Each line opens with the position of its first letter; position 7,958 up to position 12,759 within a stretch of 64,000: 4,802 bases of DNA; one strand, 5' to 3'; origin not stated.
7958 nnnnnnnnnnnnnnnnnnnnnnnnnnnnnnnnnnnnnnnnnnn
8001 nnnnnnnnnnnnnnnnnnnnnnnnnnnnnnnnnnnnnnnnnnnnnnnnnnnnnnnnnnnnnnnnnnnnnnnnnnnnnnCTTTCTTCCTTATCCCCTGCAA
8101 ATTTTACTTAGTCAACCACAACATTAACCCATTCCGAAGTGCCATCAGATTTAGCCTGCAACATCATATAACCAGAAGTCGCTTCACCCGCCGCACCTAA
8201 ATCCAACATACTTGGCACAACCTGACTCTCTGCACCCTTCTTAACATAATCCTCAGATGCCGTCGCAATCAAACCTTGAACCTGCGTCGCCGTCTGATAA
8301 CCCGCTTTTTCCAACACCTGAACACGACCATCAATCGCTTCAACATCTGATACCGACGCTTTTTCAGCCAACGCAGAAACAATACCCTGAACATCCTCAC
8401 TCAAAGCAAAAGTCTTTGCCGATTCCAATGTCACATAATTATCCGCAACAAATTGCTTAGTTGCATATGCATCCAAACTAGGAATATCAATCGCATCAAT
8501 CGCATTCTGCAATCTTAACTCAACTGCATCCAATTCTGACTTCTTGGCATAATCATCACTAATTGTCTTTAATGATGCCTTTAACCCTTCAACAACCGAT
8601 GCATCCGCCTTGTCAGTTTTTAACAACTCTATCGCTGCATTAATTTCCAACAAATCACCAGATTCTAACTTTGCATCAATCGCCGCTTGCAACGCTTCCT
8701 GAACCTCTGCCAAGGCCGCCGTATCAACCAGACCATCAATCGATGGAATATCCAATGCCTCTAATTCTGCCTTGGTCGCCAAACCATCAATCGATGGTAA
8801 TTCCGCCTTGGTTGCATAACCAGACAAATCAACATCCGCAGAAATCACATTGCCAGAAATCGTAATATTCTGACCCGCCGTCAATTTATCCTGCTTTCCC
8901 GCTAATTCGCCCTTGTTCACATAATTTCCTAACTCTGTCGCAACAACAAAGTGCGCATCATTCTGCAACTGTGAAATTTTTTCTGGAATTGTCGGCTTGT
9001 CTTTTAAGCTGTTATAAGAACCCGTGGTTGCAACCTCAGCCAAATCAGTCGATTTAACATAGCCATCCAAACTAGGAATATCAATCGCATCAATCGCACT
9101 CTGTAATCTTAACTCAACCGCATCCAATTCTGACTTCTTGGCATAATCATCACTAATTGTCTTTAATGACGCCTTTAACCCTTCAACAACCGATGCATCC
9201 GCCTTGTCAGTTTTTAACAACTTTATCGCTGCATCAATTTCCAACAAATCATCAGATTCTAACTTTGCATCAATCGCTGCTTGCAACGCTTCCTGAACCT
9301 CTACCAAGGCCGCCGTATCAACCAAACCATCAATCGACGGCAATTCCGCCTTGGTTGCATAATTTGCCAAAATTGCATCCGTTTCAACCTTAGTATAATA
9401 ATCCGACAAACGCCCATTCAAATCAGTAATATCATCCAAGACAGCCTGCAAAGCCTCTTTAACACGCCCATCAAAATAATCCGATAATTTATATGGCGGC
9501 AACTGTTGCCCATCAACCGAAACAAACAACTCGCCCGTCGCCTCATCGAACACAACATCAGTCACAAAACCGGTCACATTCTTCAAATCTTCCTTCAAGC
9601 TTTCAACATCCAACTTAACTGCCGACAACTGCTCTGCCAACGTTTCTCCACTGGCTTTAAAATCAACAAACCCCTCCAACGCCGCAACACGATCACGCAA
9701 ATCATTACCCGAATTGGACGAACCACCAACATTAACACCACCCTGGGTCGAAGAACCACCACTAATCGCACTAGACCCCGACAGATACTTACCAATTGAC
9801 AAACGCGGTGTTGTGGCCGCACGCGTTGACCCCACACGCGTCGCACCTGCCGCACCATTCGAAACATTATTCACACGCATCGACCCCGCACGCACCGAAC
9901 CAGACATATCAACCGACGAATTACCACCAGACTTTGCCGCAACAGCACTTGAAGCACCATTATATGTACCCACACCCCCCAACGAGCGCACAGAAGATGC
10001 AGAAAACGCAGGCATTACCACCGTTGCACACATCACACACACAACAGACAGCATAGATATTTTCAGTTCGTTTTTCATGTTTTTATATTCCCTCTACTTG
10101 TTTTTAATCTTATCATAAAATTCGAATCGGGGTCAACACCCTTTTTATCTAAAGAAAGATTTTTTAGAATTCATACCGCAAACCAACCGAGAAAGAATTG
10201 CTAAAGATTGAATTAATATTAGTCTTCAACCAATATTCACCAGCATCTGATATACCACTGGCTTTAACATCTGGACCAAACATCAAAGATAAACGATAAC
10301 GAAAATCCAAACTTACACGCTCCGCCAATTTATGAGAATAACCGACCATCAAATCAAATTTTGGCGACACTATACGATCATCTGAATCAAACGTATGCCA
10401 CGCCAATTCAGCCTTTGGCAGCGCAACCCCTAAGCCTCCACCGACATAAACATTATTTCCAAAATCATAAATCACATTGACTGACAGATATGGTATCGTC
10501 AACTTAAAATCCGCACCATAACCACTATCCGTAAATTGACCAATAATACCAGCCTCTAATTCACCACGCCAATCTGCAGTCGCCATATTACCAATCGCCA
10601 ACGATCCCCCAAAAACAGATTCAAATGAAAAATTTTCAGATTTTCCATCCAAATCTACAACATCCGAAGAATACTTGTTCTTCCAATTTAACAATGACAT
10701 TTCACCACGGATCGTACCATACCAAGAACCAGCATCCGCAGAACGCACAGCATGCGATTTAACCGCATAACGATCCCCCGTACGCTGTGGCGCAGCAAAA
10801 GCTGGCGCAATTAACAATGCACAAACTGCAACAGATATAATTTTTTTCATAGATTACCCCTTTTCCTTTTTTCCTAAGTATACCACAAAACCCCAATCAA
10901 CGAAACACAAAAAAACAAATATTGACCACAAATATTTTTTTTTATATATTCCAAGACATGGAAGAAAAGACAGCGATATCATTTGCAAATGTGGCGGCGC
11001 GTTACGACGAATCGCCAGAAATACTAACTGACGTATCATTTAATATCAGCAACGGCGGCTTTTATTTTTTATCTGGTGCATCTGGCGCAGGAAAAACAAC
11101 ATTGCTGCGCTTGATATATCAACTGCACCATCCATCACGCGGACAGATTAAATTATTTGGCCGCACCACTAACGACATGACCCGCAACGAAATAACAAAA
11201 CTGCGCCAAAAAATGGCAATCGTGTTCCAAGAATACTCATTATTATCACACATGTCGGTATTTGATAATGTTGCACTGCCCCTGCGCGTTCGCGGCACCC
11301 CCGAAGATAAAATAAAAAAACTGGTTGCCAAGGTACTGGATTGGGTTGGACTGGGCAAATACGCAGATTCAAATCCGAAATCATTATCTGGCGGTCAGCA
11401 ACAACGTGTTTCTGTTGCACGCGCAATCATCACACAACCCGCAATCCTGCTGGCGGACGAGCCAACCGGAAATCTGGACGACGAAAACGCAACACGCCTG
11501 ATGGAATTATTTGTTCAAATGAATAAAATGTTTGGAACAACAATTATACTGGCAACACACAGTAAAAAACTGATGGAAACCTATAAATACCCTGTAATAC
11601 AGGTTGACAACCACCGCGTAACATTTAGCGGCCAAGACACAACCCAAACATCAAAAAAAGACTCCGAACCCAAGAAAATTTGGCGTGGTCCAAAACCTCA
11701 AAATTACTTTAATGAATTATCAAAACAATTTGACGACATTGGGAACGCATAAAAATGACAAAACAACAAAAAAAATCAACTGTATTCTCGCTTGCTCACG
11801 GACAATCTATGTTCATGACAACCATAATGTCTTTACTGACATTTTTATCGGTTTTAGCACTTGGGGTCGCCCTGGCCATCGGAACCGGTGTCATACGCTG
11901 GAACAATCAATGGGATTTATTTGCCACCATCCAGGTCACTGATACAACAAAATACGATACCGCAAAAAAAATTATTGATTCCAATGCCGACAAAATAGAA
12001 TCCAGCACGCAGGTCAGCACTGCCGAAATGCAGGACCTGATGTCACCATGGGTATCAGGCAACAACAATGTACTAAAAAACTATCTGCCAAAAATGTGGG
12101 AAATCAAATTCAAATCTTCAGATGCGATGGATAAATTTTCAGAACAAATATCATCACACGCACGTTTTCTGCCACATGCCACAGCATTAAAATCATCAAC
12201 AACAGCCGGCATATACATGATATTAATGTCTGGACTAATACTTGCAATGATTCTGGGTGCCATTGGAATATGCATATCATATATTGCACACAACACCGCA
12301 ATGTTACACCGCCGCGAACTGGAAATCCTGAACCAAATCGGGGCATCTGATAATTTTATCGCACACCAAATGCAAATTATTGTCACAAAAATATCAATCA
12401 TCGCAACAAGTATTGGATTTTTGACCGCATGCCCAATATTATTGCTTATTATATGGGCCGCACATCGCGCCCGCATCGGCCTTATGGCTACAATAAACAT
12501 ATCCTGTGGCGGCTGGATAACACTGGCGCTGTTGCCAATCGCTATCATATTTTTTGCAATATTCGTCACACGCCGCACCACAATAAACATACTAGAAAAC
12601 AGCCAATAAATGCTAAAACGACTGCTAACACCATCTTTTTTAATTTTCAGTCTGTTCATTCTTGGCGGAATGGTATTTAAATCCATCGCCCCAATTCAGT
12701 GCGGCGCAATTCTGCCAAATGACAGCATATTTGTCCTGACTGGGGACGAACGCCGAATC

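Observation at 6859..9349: Adjacent fibre genes share a near-identical co-linear DNA block of ~0.8-0.9 kb that is itself internally duplicated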

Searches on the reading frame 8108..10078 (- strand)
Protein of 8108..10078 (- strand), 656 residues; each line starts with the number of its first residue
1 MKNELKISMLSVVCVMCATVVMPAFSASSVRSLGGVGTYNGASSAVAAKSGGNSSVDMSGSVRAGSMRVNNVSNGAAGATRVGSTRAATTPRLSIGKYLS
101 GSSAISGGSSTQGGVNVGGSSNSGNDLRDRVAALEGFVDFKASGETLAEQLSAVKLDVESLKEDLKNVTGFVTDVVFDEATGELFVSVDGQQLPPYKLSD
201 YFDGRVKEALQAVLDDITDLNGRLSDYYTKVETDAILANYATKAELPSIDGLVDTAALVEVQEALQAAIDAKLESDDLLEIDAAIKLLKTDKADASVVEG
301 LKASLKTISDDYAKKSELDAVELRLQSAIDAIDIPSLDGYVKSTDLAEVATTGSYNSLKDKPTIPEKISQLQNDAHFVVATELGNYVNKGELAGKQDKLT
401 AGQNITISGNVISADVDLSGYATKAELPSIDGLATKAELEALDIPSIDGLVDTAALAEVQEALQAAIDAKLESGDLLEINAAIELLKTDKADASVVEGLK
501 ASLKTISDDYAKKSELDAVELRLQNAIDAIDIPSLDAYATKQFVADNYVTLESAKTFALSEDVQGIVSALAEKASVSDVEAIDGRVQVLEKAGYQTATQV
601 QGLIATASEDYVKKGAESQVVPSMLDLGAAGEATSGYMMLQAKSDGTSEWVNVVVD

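Call 6: search_protein_families(library=pfam, proteins=[window:8108-10078:-], max_evalue=0.1)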
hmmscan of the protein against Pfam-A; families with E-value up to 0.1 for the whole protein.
window:8108-10078:- (656 aa): 2 families
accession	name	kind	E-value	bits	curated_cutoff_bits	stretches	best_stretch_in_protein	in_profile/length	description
PF10458.14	Val_tRNA-synt_C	-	0.029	15.1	25.9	0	489-512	34-57/66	Valyl tRNA synthetase tRNA binding arm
PF12169.13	DNA_pol3_gamma3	-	0.039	14.2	24.4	0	453-521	31-98/143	DNA polymerase III subunits gamma and tau domain III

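Call 8: search_protein_families(library=ncbifam, proteins=[window:8108-10078:-], max_evalue=0.01)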
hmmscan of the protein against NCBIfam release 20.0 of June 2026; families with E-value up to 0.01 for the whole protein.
window:8108-10078:- (656 aa): 1 family
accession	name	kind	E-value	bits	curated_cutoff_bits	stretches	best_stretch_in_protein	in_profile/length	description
NF011124.0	PRK14553.1-4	equivalog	0.00024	21.2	186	0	463-513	54-104/114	ribosomal-processing cysteine protease Prp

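Call 9: search_protein_families(library=phrogs, proteins=[window:8108-10078:-], max_evalue=0.01)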
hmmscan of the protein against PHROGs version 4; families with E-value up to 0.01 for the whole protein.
window:8108-10078:- (656 aa): 4 families
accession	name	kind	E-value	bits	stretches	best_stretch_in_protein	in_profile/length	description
phrog_7927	-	unknown function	0.00012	23.4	0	416-441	25-50/78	-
phrog_3976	-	unknown function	0.00022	21.8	0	506-539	22-54/67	-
phrog_22103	-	unknown function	0.0012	20.1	0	290-330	6-46/66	-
phrog_22424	-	unknown function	0.0017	19.5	0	239-351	2-108/122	-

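Call 23: find_homologous_proteins(query=window:8108-10078:-, max_evalue=1e-10)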
Query window:8108-10078:- (656 aa): 678 proteins with E <= 1e-10 among 8000 candidates; the best 120 are listed.
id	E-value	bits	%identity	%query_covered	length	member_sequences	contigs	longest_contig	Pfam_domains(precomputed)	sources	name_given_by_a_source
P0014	0.0e+0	1345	100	100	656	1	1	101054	-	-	-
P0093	1.6e-283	960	95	52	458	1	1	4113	-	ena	-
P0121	1.1e-112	396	43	81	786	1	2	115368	-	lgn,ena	-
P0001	1.3e-111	392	61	52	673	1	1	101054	-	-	-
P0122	1.4e-74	270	53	42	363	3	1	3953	-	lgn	-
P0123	1.3e-68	250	43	52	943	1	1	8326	-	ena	-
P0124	9.1e-67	244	35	81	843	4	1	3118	-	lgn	-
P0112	1.1e-65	241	34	82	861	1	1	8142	-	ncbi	-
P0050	1.0e-63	234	38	29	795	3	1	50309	-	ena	-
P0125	7.1e-62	228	35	73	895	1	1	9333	-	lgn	-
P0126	1.4e-60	224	36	67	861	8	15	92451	-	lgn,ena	-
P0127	2.0e-60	223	45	52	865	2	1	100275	PF09693.16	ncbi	-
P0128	2.5e-58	216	41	34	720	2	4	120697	-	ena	-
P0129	2.8e-58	216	34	90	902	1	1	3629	-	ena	-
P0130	5.8e-57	212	32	100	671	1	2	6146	-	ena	-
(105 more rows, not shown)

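Call 26: find_encoding_contigs(protein=P0121, flank=10000, max_places=3)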
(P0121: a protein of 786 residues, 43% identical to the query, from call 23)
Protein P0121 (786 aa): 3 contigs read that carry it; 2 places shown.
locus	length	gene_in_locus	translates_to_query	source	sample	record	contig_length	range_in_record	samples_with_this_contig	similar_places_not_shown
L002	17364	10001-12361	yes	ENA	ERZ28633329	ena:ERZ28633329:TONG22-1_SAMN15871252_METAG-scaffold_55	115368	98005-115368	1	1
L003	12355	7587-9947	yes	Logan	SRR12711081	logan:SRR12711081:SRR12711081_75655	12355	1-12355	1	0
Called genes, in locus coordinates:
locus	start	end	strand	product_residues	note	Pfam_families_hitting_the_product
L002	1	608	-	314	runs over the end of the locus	PF01116:F_bP_aldolase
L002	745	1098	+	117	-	-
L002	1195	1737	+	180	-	PF00719:Pyrophosphatase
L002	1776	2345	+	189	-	PF08207:EFP_N, PF01132:EFP, PF09285:Elong-fact-P_C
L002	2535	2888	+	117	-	-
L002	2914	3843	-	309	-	-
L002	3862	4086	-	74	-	PF12441:CopG_antitoxin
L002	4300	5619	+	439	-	PF04052:TolB_N, PF26550:Tricorn_2nd, PF26549:Tricorn_N, PF25174:Beta-prop_THOC3 (weak), PF07676:PD40, PF26549:Tricorn_N, PF26550:Tricorn_2nd, PF07676:PD40 (weak), +2 more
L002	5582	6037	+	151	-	PF00565:SNase (weak)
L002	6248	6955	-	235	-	PF01553:Acyltransferase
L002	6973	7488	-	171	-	PF02698:DUF218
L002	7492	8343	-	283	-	-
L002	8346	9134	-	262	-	PF00005:ABC_tran, PF13304:AAA_21 (faint)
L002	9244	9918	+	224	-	PF13505:OMP_b-brl (weak)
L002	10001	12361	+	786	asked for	-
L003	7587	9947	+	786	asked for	-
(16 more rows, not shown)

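Call 64: find_related_loci(query=window:8108-10078:-, collection=metagenome_contigs, flank=6000)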
Query window:8108-10078:- (656 aa) in metagenome_contigs; peptide patterns used: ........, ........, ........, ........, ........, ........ (x = any residue, [..] = any of these).
166 stretches matched a pattern; 7 encode a relative of the query (tblastn E <= 1e-3); 7 distinct loci.
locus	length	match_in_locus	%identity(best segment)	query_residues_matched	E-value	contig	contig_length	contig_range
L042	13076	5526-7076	32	1-614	1e-38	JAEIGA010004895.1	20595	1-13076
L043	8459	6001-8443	30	1-610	2e-25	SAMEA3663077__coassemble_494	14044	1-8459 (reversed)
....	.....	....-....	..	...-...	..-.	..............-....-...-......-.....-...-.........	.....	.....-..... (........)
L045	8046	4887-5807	27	222-569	2e-8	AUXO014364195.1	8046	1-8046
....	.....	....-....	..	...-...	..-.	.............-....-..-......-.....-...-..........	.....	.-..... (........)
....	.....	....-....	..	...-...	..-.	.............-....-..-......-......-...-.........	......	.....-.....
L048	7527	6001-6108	44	345-380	6e-5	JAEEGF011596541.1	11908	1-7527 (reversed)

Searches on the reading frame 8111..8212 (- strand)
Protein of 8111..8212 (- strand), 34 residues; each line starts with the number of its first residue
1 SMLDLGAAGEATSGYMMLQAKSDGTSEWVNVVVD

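Call 48: search_solved_structures(query=A2, max_evalue=10, show_alignments=3)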
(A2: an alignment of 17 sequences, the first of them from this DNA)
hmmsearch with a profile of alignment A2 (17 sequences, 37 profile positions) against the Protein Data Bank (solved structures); distinct sequences matched with E-value up to 10: 0.

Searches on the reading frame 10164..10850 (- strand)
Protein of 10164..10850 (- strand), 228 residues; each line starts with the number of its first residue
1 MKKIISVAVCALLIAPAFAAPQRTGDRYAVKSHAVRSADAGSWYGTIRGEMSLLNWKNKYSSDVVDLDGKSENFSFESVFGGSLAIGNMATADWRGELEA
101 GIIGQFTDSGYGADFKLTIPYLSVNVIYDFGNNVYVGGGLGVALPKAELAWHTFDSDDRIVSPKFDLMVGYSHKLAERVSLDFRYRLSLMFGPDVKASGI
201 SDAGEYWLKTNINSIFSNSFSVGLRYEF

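Call 6: search_protein_families(library=pfam, proteins=[window:10164-10850:-], max_evalue=0.1)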
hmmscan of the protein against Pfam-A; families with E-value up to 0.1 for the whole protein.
window:10164-10850:- (228 aa): 1 family
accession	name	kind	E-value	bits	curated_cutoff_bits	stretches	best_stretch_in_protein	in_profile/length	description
PF13505.12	OMP_b-brl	-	2e-07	31.8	28.7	1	29-228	15-175/175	Outer membrane protein beta-barrel domain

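Call 8: search_protein_families(library=ncbifam, proteins=[window:10164-10850:-], max_evalue=0.01)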
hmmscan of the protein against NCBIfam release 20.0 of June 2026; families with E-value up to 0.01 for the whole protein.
window:10164-10850:- (228 aa): 1 family
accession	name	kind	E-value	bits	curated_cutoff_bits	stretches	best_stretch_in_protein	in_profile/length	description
NF052636.1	Rick_Adr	subfamily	0.0014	18.3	210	0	132-193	125-191/224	adhesin Adr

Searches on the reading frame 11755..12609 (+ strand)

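Call 8: search_protein_families(library=ncbifam, proteins=[window:11755-12609:+], max_evalue=0.01)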
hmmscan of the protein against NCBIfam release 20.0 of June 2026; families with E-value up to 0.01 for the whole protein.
window:11755-12609:+ (284 aa): 1 family
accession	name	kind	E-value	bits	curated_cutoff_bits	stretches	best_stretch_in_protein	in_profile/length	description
NF038347.1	FtsX_Gpos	exception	0.00018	21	225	1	7-202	9-214/296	permease-like cell division protein FtsX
